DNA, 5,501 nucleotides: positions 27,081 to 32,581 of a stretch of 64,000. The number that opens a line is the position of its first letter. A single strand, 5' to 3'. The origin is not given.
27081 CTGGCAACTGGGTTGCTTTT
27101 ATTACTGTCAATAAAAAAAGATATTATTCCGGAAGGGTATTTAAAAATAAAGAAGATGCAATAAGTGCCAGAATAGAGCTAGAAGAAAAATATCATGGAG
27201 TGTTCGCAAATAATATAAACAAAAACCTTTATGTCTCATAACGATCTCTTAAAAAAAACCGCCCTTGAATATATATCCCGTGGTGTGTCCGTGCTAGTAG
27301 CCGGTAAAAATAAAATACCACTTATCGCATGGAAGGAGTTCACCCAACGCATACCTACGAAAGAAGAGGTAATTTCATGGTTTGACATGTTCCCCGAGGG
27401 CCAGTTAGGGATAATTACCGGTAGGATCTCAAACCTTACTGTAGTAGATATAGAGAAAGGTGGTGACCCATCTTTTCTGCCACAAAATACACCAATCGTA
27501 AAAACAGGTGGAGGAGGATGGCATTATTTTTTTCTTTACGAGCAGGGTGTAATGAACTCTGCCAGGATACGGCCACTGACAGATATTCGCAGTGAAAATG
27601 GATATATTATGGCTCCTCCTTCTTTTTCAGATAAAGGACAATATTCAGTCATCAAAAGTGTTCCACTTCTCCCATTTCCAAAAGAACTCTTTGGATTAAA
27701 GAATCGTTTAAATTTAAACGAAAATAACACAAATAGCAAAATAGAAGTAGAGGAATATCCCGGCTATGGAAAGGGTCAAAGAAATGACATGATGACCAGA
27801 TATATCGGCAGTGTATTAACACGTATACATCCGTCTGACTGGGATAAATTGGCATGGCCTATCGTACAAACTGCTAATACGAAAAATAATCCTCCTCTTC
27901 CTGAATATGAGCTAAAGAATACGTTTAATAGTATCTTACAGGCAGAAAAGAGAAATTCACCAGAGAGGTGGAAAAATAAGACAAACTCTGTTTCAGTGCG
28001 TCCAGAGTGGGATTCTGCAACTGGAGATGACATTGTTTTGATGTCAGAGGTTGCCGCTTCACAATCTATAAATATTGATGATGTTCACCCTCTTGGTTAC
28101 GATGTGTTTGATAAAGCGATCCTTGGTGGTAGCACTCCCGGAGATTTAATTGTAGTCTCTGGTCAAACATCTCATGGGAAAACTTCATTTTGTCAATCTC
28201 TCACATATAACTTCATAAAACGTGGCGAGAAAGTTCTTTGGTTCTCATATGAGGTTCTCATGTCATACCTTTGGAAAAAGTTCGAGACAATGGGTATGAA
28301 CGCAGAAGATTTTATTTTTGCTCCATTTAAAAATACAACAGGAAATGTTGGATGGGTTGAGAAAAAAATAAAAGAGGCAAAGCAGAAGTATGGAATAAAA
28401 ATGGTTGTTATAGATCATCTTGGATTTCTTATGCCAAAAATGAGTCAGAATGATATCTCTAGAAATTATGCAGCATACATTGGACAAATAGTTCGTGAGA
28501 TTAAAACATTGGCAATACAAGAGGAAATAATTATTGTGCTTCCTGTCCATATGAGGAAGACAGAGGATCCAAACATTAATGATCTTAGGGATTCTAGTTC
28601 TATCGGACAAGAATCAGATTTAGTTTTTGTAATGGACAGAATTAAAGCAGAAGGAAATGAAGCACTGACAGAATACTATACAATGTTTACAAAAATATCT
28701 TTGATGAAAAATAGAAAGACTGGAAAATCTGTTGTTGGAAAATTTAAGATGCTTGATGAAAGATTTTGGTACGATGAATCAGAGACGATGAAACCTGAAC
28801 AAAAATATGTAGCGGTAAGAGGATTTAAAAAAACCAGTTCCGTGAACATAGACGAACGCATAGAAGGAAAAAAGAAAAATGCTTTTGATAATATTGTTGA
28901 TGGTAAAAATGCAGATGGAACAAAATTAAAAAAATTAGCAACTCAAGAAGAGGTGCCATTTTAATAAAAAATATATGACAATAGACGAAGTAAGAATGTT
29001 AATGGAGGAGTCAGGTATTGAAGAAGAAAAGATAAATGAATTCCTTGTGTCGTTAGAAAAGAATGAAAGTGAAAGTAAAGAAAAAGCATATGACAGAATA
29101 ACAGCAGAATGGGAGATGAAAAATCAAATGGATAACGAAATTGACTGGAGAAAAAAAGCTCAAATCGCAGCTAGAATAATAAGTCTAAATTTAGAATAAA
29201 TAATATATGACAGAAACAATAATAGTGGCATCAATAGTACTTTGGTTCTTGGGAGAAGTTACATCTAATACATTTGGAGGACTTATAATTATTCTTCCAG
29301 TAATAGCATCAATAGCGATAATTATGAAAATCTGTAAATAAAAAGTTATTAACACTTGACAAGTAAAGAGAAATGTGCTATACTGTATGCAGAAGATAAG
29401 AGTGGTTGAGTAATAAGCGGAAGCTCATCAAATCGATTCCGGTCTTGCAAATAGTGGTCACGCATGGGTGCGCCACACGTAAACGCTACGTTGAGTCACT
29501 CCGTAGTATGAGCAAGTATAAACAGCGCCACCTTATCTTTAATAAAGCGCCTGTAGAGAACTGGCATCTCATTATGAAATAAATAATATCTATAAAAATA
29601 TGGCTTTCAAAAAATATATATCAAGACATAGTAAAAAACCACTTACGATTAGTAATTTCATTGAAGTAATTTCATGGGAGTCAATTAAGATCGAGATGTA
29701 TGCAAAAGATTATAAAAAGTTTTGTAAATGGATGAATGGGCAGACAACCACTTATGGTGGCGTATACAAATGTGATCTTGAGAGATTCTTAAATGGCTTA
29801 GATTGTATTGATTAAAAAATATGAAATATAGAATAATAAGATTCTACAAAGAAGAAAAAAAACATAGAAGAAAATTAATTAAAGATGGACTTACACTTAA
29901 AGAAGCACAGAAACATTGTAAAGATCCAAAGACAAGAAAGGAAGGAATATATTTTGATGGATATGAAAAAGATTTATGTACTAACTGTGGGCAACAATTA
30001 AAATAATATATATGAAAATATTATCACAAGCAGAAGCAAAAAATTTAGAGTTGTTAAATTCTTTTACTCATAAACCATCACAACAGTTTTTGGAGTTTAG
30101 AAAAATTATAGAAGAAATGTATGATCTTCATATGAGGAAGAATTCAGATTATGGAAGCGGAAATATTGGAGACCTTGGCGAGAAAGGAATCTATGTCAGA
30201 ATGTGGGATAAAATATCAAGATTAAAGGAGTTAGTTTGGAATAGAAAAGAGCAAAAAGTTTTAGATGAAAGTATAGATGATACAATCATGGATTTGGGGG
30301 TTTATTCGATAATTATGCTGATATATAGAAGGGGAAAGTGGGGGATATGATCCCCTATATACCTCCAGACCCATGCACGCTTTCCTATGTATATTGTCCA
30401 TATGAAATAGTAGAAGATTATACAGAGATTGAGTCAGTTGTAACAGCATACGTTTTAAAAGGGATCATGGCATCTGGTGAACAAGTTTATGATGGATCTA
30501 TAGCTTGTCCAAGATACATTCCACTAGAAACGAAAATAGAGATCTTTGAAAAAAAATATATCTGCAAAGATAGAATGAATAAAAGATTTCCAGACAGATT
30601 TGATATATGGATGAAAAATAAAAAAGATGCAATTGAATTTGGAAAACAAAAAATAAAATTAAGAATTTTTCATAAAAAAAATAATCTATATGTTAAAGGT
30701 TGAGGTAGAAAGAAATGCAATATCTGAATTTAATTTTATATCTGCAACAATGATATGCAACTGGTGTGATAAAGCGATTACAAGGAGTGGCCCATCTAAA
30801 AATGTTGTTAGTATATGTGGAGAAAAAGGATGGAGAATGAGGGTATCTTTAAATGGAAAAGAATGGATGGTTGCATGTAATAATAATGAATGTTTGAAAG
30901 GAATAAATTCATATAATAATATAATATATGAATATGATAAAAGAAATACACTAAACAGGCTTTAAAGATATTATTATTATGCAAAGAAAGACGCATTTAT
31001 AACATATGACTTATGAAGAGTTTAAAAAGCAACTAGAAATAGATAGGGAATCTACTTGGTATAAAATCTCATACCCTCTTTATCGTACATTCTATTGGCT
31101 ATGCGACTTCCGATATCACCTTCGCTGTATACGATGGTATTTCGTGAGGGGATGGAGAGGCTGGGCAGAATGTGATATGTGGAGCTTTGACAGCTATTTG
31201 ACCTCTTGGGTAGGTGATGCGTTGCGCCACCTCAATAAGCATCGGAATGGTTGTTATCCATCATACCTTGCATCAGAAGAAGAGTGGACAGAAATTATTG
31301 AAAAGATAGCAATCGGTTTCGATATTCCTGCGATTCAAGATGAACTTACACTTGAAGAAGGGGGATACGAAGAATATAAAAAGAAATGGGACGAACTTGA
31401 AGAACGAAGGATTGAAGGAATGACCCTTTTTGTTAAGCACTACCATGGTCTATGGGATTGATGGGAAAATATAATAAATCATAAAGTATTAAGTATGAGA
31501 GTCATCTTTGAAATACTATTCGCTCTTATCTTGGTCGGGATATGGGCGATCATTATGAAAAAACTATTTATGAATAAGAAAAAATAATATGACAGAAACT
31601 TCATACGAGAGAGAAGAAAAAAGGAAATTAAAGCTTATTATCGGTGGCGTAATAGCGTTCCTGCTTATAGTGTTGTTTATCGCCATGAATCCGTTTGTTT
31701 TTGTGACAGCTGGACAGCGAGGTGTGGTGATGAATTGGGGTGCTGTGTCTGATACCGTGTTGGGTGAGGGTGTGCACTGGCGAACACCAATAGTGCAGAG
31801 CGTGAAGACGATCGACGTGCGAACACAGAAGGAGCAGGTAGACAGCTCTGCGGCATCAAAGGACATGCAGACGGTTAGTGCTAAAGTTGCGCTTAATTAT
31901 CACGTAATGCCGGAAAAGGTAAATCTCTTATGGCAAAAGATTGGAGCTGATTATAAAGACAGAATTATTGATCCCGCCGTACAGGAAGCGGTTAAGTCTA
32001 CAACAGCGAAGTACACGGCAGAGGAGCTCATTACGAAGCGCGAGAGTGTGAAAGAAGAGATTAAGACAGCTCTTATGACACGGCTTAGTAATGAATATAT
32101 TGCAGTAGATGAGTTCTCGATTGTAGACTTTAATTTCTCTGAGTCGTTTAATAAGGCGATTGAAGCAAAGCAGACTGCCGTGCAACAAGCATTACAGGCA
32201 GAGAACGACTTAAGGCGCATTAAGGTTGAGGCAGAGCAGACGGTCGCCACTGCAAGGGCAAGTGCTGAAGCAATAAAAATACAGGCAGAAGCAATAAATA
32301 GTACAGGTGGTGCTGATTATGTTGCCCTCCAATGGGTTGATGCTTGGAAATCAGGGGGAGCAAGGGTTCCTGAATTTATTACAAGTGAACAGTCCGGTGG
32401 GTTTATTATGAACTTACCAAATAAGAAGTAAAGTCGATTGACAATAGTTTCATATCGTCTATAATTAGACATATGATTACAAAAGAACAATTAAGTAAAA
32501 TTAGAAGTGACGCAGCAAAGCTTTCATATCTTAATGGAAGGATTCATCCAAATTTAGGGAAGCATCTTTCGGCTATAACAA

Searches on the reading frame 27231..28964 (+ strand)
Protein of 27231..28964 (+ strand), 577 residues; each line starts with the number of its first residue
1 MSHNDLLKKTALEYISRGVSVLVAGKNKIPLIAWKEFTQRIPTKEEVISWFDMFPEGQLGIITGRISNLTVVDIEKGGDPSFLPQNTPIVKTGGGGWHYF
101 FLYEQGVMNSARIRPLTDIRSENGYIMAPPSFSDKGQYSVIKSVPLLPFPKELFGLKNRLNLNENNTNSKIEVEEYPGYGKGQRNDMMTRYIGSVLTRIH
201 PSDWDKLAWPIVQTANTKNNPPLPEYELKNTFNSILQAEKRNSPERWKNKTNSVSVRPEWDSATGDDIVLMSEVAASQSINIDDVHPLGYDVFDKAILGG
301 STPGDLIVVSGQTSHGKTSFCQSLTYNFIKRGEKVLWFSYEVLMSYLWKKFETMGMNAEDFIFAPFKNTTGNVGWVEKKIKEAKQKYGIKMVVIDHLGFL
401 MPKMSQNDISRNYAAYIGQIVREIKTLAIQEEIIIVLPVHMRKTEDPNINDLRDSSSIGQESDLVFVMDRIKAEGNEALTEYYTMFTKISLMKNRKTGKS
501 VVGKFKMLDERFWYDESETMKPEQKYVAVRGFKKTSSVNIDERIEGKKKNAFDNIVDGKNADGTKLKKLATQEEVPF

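Call 71: search_dna_similar(query=window:27231-28964:+, collection=phages, mode=protein, max_rows=12)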
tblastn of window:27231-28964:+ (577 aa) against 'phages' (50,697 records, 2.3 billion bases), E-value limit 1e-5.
Records with a match: 151; places in all: 152; records where one place covers at least 80% of the query: 1.
Best place of each record, by identity: <60% 151.
By first word of the organism name: Streptococcus 52; Enterococcus 20; Pelagibacter 14; Bacteriophage 9; Escherichia 8; Lactococcus 6; Serratia 6; Mannheimia 5; Listeria 4; Pseudoalteromonas 4; and 12 more.
By host as written in the record: - 19; Streptococcus thermophilus 12; Enterococcus faecium 10; Candidatus Pelagibacter ubique HTCC1062 5; Escherichia coli 5; Listeria monocytogenes 4; Streptococcus thermophilus DGCC7854 4; Candidatus Pelagibacter sp. HTCC7211 4; and 67 more.
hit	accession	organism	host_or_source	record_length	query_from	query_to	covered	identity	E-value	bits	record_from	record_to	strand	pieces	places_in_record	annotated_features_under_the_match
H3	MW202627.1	Caudoviricetes sp.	Manatee Spring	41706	7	503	86%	23.6%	2e-12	76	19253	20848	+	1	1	replicative helicase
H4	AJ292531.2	Lactococcus phage phi31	Lactococcus lactis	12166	1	241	42%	27.6%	2e-12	76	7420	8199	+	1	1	hypothetical protein (x2)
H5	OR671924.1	Roseobacter phage CRP-810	Roseobacter sp. (CHUG lineage)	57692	6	246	42%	27.3%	9e-8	62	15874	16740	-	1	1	bifunctional DNA primase/polymerase | hypothetical protein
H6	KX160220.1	Lactococcus phage Dub35A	Lactococcus lactis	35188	1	241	42%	27.2%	8e-13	78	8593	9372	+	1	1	bifunctional DNA primase/polymerase | hypothetical protein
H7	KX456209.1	Lactococcus phage 56701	Lactococcus lactis SMQ-86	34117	1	241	42%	27.2%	1e-12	77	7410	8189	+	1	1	replicase | hypothetical protein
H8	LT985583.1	Bacteriophage sp.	-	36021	1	241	42%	27.2%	1e-12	77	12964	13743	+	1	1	record has no annotation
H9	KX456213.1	Lactococcus phage 98201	Lactococcus lactis SMQ-86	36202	1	241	42%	27.2%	1e-12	77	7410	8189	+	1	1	replicase | hypothetical protein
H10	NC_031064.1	Lactococcus phage 98201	Lactococcus lactis SMQ-86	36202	1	241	42%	27.2%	1e-12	77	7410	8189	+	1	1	DNA polymerase/primase | single strand DNA binding protein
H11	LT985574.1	Bacteriophage sp.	-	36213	1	241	42%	27.2%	1e-12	77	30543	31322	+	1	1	record has no annotation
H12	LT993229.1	Bacteriophage sp.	-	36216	1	241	42%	27.2%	1e-12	77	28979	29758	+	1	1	record has no annotation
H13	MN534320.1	Lactococcus phage proPhi7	Lactococcus lactis subsp. cremoris TIFN7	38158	1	241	42%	27.2%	2e-12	76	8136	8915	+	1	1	bifunctional DNA primase/polymerase | hypothetical protein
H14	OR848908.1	Listeria phage LM 4-14-1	Listeria monocytogenes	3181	234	470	41%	27.7%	3e-8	63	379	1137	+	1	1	record has no annotation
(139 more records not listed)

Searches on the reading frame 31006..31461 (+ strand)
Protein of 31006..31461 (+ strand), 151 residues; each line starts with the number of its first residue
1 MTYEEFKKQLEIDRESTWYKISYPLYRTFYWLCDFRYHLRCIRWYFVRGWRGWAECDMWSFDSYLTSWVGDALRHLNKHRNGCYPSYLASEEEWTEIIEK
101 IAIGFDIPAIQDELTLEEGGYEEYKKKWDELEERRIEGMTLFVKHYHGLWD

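Call 16: search_protein_families(library=pfam, proteins=[window:31006-31461:+], max_evalue=0.01)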
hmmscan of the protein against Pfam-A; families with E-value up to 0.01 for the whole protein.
window:31006-31461:+ (151 aa): 0 families

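Call 17: search_protein_families(library=phrogs, proteins=[window:31006-31461:+], max_evalue=0.01)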
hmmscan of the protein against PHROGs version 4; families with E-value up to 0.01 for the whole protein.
window:31006-31461:+ (151 aa): 1 family
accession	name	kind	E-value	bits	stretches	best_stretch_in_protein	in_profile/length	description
phrog_11543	-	unknown function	2.8e-06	28.8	1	115-151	134-173/173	-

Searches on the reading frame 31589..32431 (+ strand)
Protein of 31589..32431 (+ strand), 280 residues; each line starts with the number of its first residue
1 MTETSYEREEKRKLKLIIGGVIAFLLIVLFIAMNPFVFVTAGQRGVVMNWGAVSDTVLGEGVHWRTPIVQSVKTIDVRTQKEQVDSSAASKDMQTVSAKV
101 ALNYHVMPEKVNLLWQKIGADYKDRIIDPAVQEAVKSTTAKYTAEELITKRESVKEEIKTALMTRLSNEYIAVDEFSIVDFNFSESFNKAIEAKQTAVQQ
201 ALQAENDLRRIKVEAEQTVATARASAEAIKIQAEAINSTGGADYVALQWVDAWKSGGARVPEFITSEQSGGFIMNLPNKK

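Call 16: search_protein_families(library=pfam, proteins=[window:31589-32431:+], max_evalue=0.01)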
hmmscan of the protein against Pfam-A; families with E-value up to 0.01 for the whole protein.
window:31589-32431:+ (280 aa): 1 family
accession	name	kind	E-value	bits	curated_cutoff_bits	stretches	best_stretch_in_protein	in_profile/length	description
PF01145.31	Band_7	-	6.4e-36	124.5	23.6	1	39-214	3-166/176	SPFH domain / Band 7 family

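Call 17: search_protein_families(library=phrogs, proteins=[window:31589-32431:+], max_evalue=0.01)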
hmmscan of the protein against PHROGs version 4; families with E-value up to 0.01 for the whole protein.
window:31589-32431:+ (280 aa): 2 families
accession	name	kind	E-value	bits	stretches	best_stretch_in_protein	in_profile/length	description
phrog_200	-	other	2.6e-47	162.7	1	10-258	77-340/379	lipoprotein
phrog_11227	-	other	0.0094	16.9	1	187-254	46-108/138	protease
